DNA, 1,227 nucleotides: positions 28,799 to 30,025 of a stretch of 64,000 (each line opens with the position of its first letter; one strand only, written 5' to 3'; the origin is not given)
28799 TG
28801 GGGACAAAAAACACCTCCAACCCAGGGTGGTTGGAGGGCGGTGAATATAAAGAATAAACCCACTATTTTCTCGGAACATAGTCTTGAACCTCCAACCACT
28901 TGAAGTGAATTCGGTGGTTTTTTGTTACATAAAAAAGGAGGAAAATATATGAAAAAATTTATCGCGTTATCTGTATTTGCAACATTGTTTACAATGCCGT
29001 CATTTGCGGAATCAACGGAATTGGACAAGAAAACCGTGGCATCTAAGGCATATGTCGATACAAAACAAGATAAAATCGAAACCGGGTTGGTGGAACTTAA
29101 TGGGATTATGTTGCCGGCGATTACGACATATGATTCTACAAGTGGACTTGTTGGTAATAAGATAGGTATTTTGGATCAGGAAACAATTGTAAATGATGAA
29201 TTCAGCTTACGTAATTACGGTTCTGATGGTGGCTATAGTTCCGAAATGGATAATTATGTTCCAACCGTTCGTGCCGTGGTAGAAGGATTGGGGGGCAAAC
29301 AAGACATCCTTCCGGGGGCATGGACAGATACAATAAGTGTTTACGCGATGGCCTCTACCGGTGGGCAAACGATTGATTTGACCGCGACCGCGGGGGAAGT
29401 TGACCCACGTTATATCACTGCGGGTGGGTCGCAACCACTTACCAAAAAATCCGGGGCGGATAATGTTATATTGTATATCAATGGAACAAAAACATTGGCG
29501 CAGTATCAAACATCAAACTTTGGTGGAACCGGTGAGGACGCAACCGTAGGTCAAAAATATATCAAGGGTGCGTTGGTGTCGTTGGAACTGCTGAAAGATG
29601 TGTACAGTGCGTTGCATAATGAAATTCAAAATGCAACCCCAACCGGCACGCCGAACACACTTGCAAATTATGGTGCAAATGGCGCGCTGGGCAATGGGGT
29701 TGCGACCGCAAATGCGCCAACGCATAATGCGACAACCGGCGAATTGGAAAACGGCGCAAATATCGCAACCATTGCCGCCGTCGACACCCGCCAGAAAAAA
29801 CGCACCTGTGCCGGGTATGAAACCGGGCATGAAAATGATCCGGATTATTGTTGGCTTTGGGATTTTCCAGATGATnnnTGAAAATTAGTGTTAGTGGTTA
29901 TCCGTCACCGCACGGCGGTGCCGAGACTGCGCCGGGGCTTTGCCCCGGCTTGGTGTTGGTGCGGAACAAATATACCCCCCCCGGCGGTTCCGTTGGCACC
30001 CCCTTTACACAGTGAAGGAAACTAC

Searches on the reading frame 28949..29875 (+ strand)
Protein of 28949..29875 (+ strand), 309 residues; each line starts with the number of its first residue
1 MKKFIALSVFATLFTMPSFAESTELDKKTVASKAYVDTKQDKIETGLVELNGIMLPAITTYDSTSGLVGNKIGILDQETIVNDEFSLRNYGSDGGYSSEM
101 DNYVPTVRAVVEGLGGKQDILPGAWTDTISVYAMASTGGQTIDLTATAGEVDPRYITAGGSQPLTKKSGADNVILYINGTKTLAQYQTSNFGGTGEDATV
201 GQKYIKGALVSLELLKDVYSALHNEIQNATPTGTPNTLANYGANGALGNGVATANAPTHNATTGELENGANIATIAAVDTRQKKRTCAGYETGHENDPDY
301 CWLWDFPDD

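Call 17: search_protein_families(library=pfam, proteins=[window:28949-29875:+], max_evalue=0.01)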
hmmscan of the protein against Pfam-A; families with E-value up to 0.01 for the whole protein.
window:28949-29875:+ (309 aa): 0 families

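Call 18: find_encoding_contigs(protein=window:28949-29875:+, flank=3000, max_places=6)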
Protein window:28949-29875:+ (309 aa): 9 contigs read that carry it; 2 places shown.
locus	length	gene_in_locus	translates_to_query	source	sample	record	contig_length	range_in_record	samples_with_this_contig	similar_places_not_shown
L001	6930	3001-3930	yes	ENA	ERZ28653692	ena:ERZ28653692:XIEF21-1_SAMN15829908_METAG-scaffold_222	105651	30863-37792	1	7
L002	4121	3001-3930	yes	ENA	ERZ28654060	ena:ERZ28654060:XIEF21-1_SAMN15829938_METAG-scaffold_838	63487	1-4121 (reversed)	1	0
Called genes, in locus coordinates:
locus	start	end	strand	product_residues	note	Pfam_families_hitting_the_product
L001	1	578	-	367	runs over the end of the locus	PF03562:MltA, PF06725:3D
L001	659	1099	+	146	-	PF02556:SecB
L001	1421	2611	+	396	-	PF00083:Sugar_tr (weak), PF07690:MFS_1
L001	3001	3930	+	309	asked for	-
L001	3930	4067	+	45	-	-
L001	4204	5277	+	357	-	PF00154:RecA_N, PF08423:Rad51 (weak), PF06745:ATPase (weak), PF01637:ATPase_2 (weak), PF27531:MT3502_N (weak), PF21096:RecA_C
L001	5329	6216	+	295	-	PF05704:Caps_synth, PF04488:Gly_transf_sug (weak)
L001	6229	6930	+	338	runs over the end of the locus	PF00535:Glycos_transf_2, PF10111:Glyco_tranf_2_2, PF13641:Glyco_tranf_2_3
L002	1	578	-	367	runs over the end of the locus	PF03562:MltA, PF06725:3D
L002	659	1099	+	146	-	PF02556:SecB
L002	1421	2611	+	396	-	PF00083:Sugar_tr (weak), PF07690:MFS_1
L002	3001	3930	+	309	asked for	-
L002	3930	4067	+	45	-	-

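Call 23: find_homologous_proteins(query=window:28949-29875:+)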
Query window:28949-29875:+ (309 aa): 186 proteins with E <= 0.001 among 2377 candidates; the best 120 are listed.
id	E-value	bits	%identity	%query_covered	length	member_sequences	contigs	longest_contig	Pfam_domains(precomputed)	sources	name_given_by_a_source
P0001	6.1e-164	563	85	100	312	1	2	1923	-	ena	-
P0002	9.8e-163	559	85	100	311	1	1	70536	-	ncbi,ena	-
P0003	4.0e-159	547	83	100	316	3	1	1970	-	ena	-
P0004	6.5e-159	546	84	100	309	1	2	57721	-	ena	-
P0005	3.5e-158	544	82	100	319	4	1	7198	-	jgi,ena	-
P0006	5.4e-155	534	82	100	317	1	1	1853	-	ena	-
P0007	1.1e-150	519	79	100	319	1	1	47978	-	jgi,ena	-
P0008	1.8e-149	515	79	99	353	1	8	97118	-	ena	-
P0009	1.8e-148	512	80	100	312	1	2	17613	-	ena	-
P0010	6.2e-147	507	78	100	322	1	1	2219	-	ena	-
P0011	1.4e-145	503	78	100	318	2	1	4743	-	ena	-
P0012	8.3e-141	487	76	100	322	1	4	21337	-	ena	-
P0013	4.2e-136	472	75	97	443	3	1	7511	-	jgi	-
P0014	8.5e-134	464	75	95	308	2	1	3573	-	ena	-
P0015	1.8e-124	433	70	99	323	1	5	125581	-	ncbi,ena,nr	ncbi:MAG: hypothetical protein J5714_04375 [Alphaproteobacteria bacterium]|nr:hypothetical protein [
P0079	1.5e-42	164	39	97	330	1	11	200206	-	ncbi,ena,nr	ncbi:MAG: hypothetical protein IJL21_01360 [Alphaproteobacteria bacterium]|nr:hypothetical protein [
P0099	3.3e-37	147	30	88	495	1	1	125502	-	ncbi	-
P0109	4.2e-34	137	30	100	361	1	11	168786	-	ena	-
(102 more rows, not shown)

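Call 24: find_encoding_contigs(protein=P0079, flank=10000, max_places=3)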
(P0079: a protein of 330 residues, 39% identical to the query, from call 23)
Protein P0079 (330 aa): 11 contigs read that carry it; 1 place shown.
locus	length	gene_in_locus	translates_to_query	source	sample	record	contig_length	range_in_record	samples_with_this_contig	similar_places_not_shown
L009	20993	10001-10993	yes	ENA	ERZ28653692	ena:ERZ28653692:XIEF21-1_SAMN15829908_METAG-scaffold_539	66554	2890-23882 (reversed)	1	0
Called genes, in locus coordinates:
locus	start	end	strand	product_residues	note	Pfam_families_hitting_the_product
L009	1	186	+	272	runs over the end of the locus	PF19821:Phage_capsid_2, PF25209:Phage_capsid_4 (faint)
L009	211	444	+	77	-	-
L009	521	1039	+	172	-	-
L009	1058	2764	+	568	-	-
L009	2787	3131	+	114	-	-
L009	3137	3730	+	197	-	-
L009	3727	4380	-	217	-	-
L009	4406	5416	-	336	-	PF12844:HTH_19 (faint), PF13443:HTH_26, PF13560:HTH_31 (weak), PF01381:HTH_3, PF13560:HTH_31 (weak)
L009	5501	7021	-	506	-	PF00772:DnaB, PF13481:AAA_25, PF03796:DnaB_C, PF20720:nSTAND3 (weak)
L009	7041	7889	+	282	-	PF17289:Terminase_6C (weak), PF22530:Terminase-T7_RNaseH-like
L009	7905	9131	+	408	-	PF12236:Head-tail_con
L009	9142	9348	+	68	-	PF25181:Phage_Bbp19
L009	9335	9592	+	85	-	-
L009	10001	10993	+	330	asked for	-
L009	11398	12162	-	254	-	-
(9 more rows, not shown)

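Call 25: find_encoding_contigs(protein=P0109, flank=10000, max_places=3)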
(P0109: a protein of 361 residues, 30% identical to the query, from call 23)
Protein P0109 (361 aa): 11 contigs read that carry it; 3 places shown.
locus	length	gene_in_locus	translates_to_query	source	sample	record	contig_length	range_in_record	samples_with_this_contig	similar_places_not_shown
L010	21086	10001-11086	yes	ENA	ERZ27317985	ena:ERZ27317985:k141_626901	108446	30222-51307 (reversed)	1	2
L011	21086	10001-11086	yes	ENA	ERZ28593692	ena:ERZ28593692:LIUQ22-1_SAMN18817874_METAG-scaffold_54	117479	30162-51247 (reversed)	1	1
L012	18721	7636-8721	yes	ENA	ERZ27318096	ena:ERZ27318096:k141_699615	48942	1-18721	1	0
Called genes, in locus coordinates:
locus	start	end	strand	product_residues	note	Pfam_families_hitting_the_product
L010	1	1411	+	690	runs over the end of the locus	PF00580:UvrD-helicase, PF01443:Viral_helicase1 (faint), PF13245:AAA_19, PF13604:AAA_30 (faint), PF13361:UvrD_C, PF13538:UvrD_C_2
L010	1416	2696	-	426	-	-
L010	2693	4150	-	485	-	-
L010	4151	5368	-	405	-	-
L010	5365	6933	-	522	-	-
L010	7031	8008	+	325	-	-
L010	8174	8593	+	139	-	-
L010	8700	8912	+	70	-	PF01197:Ribosomal_L31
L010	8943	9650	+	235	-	PF00459:Inositol_P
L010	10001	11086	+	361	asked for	-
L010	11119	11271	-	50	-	PF00468:Ribosomal_L34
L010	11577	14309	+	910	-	PF00521:DNA_topoisoIV, PF03989:DNA_gyraseA_C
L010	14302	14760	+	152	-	PF00376:MerR (weak), PF13411:MerR_1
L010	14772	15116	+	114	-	-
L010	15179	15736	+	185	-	PF12146:Hydrolase_4 (weak), PF00561:Abhydrolase_1 (weak)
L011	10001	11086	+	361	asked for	-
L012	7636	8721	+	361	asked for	-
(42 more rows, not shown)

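Call 26: find_encoding_contigs(protein=P0099, flank=10000, max_places=3)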
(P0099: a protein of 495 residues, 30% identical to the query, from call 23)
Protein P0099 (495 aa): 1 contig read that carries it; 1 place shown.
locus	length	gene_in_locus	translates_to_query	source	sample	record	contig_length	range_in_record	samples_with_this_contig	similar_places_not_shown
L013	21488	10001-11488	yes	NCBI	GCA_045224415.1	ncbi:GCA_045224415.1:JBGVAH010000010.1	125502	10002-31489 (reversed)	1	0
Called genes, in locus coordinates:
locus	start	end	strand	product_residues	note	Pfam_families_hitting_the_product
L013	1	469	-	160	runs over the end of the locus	-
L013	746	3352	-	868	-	PF00690:Cation_ATPase_N, PF00122:E1-E2_ATPase, PF00702:Hydrolase, PF13246:Cation_ATPase, PF00689:Cation_ATPase_C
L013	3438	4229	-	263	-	-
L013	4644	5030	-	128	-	PF01192:RNA_pol_Rpb6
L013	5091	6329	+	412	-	PF00919:UPF0004, PF04055:Radical_SAM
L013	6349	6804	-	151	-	PF01668:SmpB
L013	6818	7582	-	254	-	PF01026:TatD_DNase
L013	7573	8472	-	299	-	PF13177:DNA_pol3_delta2, PF00004:AAA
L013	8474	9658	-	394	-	PF13354:Beta-lactamase2, PF00768:Peptidase_S11, PF07943:PBP5_C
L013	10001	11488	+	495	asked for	-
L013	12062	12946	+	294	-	PF01544:CorA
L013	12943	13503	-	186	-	PF13238:AAA_18, PF13671:AAA_33, PF00406:ADK, PF13207:AAA_17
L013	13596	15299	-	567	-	PF00575:S1 (weak), PF00575:S1, PF00575:S1, PF23459:S1_RRP5 (weak), PF00575:S1, PF23459:S1_RRP5 (weak), PF00575:S1, PF23459:S1_RRP5, +4 more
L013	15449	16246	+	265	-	PF00106:adh_short, PF13561:adh_short_C2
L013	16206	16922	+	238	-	PF04237:YjbR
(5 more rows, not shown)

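Call 66: search_protein_families(library=pfam, max_evalue=0.05, proteins=[window:28949-29875:+])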
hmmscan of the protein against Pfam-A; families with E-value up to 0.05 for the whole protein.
window:28949-29875:+ (309 aa): 0 families

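Call 67: search_protein_families(library=phrogs, max_evalue=0.01, proteins=[window:28949-29875:+])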
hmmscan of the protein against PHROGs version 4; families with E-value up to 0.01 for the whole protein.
window:28949-29875:+ (309 aa): 0 families

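Call 84: predict_structure(alignment_id=A6)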
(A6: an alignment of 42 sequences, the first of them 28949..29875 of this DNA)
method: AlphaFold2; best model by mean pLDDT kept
length: 309 residues; sequences in the alignment: 42
mean_pLDDT: 55.4   pTM: 0.33
mean pLDDT of the five models: 55.4, 51.3, 49.1, 49.0, 45.1
residues with pLDDT >= 90: 0; 70-90: 63; 50-70: 126; < 50: 120
segments of 3 or more residues with pLDDT < 50: 1-23, 25-45, 59-63, 67-85, 116-124, 233-238, 247-255, 270-282
pLDDT, mean of each block of 10 residues (from residue 1): 36 36 42 36 47 51 44 43 48 55 52 48 51 57 57 58 76 83 82 69 63 70 70 48 48 48 56 38 62 75 67
secondary structure, 60 per line:
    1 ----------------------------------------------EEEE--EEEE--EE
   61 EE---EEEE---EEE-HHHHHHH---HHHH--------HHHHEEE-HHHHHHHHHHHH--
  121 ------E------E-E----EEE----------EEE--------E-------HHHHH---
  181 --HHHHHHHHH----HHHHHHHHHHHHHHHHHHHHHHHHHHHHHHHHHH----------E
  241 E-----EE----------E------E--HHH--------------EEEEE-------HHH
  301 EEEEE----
elements in order: E47-50 E53-56 E59-62 E66-69 E73-75 H77-83 H87-90 H99-102 E103-105 H107-118 E141-143 E154-156 H173-177 H183-191 H196-229 E286-290 E301-305
